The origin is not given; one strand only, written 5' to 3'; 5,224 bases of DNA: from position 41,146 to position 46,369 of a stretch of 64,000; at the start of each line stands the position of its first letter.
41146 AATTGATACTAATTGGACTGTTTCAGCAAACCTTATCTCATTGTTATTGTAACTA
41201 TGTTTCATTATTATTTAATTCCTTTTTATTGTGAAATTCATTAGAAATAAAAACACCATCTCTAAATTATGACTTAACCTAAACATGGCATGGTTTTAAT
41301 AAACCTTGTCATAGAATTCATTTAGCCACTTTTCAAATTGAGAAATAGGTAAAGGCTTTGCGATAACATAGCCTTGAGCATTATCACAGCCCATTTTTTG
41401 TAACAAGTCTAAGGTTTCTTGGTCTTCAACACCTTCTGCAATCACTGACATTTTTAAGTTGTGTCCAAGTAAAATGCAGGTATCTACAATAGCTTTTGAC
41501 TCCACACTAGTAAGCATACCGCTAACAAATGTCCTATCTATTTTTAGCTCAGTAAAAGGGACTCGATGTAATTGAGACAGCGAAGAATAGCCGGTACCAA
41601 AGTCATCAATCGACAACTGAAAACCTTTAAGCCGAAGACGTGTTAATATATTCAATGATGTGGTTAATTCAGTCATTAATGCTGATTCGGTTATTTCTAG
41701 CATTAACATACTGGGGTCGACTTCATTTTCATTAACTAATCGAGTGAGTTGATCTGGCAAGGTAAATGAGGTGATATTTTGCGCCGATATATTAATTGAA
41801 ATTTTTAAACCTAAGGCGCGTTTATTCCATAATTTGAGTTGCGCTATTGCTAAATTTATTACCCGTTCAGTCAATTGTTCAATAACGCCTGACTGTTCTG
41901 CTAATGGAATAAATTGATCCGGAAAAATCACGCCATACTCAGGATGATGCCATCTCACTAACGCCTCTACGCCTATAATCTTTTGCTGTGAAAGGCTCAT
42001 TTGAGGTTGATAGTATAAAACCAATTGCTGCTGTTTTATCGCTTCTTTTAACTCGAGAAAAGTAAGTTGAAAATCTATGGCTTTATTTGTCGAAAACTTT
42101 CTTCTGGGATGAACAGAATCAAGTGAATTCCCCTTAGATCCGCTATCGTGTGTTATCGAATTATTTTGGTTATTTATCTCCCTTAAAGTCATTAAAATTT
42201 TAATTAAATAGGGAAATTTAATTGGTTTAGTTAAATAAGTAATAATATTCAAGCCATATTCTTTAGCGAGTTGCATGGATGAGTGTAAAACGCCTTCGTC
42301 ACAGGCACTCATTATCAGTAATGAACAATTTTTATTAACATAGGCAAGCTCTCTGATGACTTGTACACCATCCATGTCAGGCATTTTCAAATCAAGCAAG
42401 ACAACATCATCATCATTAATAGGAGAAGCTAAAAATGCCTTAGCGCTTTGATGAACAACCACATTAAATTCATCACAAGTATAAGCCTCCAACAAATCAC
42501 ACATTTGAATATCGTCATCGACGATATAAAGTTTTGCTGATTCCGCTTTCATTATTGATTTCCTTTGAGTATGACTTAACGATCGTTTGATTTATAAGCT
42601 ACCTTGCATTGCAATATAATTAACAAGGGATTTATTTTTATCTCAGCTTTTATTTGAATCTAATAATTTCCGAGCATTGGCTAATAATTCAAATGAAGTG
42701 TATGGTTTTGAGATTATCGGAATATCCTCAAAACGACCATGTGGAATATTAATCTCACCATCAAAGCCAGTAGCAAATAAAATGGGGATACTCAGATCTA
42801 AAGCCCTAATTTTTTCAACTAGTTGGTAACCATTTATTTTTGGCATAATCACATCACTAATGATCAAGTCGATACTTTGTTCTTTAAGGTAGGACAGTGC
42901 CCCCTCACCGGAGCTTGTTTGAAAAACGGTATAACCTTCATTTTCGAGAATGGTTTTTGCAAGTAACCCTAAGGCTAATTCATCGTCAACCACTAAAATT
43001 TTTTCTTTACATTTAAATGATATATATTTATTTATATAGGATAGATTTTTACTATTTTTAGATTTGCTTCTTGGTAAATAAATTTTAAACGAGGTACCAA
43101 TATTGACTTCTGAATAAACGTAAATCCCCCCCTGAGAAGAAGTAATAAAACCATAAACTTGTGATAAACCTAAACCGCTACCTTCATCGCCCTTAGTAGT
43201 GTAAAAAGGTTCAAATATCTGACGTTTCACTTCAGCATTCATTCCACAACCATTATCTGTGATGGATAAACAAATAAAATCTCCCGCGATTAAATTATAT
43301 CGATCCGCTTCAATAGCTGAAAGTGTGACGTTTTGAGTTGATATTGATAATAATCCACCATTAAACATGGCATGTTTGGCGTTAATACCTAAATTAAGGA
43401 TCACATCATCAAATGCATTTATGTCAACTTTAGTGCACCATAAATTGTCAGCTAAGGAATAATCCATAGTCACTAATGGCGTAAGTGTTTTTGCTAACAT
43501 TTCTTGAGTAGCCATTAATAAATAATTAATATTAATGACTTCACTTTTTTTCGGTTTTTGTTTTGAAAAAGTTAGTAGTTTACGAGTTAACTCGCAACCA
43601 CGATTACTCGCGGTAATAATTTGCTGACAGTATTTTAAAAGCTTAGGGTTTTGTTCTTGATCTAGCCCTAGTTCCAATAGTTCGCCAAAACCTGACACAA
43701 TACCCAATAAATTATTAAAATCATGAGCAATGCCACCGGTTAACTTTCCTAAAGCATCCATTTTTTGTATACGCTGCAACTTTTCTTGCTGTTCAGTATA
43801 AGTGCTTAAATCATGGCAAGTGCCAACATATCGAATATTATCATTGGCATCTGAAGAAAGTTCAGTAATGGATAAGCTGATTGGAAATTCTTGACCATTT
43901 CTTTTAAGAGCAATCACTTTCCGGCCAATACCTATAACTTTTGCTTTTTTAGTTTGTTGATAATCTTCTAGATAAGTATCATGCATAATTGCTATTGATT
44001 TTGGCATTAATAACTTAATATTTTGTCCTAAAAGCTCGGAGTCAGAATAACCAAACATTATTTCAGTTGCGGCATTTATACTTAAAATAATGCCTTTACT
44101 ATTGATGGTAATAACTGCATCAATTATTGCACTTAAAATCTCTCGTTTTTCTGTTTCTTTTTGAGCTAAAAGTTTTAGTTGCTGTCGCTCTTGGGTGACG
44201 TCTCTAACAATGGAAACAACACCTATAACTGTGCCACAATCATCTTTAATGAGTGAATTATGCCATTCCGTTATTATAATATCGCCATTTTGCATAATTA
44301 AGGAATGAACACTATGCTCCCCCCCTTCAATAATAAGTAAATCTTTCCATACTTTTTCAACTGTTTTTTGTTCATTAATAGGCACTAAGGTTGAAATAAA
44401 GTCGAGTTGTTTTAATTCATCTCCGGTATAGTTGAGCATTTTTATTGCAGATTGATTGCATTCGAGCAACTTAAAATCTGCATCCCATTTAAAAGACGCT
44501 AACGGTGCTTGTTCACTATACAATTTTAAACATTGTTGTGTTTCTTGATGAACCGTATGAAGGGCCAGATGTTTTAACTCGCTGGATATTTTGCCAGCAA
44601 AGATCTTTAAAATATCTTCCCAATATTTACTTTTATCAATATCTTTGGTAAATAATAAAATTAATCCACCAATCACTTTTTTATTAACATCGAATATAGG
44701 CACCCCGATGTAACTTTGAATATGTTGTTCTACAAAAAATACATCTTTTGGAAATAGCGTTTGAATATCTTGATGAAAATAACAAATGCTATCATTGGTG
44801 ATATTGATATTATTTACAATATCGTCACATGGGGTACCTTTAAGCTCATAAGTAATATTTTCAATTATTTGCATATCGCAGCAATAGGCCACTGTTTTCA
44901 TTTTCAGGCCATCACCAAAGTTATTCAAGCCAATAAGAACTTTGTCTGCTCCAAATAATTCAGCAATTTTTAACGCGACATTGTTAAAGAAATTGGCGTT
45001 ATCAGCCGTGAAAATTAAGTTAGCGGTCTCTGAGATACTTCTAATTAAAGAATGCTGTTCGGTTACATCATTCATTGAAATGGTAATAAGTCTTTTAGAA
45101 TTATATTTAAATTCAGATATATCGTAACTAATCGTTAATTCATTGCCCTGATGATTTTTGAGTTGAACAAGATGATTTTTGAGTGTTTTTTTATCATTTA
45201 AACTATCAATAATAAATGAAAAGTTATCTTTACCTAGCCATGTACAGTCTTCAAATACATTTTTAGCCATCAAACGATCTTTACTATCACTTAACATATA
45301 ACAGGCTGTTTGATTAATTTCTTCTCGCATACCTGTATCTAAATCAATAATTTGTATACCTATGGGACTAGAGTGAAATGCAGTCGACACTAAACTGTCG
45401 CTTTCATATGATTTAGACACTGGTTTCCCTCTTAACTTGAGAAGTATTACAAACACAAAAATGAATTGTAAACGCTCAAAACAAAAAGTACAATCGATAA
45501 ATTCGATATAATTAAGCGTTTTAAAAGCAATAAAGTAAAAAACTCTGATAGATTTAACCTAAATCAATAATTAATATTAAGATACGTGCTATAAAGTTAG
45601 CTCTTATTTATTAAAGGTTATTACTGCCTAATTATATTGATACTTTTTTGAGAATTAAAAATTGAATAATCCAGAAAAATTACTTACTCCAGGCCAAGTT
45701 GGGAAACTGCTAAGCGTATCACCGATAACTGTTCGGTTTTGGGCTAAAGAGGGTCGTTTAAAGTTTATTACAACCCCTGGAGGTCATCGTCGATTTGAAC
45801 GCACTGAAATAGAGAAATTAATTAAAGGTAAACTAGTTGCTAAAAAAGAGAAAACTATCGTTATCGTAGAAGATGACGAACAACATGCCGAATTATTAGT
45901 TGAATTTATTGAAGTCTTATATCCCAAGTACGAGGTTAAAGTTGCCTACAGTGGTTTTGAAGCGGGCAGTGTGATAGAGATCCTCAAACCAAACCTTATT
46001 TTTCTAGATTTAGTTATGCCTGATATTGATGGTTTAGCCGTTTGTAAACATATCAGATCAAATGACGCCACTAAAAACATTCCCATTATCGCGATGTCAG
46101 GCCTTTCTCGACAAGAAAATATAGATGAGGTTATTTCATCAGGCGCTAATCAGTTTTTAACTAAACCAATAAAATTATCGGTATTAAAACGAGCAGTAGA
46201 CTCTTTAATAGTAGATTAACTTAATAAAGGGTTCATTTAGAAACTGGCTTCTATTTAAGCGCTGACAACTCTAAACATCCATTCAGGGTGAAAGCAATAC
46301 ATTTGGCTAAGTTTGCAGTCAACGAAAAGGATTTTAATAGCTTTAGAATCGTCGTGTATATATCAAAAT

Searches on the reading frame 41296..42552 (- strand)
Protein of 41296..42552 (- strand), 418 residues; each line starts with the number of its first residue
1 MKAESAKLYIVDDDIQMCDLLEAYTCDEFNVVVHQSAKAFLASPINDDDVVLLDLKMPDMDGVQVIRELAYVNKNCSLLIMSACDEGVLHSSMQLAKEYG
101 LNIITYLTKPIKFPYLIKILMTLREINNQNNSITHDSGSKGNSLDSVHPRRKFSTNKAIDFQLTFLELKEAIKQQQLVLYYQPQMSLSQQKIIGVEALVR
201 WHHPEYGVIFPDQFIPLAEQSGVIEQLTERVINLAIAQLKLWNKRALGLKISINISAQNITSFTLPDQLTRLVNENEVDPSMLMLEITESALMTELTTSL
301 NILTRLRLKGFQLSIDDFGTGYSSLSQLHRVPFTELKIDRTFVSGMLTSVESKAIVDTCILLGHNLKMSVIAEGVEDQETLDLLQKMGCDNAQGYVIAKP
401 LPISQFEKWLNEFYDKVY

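Call 72: search_protein_families(library=pfam, proteins=[window:41296-42552:-], max_evalue=0.001)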
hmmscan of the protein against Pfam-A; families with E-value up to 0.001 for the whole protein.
window:41296-42552:- (418 aa): 2 families
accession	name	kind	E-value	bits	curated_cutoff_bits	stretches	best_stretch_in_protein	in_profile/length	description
PF00563.25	EAL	-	2.3e-74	250.1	31.3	1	167-400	3-236/236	EAL domain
PF00072.30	Response_reg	-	1.3e-11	45.1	30.2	1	9-119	2-109/111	Response regulator receiver domain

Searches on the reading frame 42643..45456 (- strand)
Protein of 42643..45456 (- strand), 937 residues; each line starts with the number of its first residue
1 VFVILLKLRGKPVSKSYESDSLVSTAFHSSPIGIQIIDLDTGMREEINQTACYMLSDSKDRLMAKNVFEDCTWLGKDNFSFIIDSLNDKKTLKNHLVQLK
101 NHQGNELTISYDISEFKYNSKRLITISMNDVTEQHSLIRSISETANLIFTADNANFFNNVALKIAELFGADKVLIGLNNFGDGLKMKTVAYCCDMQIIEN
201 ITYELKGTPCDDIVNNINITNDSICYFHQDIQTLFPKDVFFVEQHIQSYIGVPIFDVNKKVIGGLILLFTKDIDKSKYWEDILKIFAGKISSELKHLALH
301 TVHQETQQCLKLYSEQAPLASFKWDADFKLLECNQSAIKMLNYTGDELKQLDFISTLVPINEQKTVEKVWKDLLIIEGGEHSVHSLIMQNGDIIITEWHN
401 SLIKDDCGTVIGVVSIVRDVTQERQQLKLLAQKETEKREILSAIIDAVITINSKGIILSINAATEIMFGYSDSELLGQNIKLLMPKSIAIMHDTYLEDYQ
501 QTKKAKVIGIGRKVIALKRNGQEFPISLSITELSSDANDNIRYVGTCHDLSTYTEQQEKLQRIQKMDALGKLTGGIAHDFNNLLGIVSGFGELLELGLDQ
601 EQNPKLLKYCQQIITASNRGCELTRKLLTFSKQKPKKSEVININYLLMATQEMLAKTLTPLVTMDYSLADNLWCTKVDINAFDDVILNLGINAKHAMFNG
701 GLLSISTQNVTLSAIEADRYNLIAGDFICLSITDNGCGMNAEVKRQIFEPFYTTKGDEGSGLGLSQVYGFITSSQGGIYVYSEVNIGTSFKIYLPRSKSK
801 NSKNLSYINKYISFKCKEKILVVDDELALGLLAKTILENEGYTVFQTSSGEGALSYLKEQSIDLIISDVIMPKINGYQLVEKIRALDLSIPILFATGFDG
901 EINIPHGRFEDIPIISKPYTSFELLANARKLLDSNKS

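Call 72: search_protein_families(library=pfam, proteins=[window:42643-45456:-], max_evalue=0.001)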
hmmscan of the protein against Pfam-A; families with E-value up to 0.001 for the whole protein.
window:42643-45456:- (937 aa): 10 families
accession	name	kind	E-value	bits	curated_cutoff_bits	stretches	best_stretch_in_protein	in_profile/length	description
PF00989.32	PAS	-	5.7e-25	88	22.6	2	436-549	2-112/113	PAS fold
PF13426.13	PAS_9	-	6.2e-22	78.3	27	2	446-551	2-102/103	PAS domain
PF00072.30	Response_reg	-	6.7e-19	68.5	30.2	1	820-905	1-86/111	Response regulator receiver domain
PF02518.31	HATPase_c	-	1.7e-14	54.6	26.4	1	682-796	6-109/111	Histidine kinase-, DNA gyrase B-, and HSP90-like ATPase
PF08448.16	PAS_4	-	1e-10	42.3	23.1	1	316-425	3-110/110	PAS fold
PF00512.31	HisKA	-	2.4e-06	27.9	26.9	1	569-633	2-63/66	His Kinase A (phospho-acceptor) domain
PF13188.13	PAS_8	-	2.9e-06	27.4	21.8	0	439-485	5-48/65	PAS domain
PF24820.1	Diguanyl_cycl_sensor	-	1.2e-05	25.6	28.1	1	441-536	2-99/109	Diguanylate cyclase-like sensor domain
PF08447.18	PAS_3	-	2.2e-05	25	25.6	0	331-416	2-88/89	PAS fold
PF01590.32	GAF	-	0.00055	20.9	22.4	0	156-287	5-126/133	GAF domain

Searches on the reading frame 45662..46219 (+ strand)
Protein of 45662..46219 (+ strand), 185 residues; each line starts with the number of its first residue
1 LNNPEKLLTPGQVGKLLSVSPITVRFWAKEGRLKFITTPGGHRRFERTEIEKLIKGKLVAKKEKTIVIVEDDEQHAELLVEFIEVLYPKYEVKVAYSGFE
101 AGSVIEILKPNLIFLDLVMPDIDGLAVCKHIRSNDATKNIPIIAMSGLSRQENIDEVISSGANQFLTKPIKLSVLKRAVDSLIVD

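Call 72: search_protein_families(library=pfam, proteins=[window:45662-46219:+], max_evalue=0.001)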
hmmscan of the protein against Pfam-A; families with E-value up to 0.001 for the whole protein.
window:45662-46219:+ (185 aa): 4 families
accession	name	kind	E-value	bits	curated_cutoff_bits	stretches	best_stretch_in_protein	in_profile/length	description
PF00072.30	Response_reg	-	4.7e-24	85.1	30.2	1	66-179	1-110/111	Response regulator receiver domain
PF12728.13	HTH_17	-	4.1e-09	37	27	1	7-56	1-49/51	Helix-turn-helix domain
PF00376.29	MerR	-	1e-08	35.3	28.2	1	9-45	1-38/38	MerR family regulatory protein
PF13411.12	MerR_1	-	9e-06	26.2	21.6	1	9-53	2-46/69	MerR HTH family regulatory protein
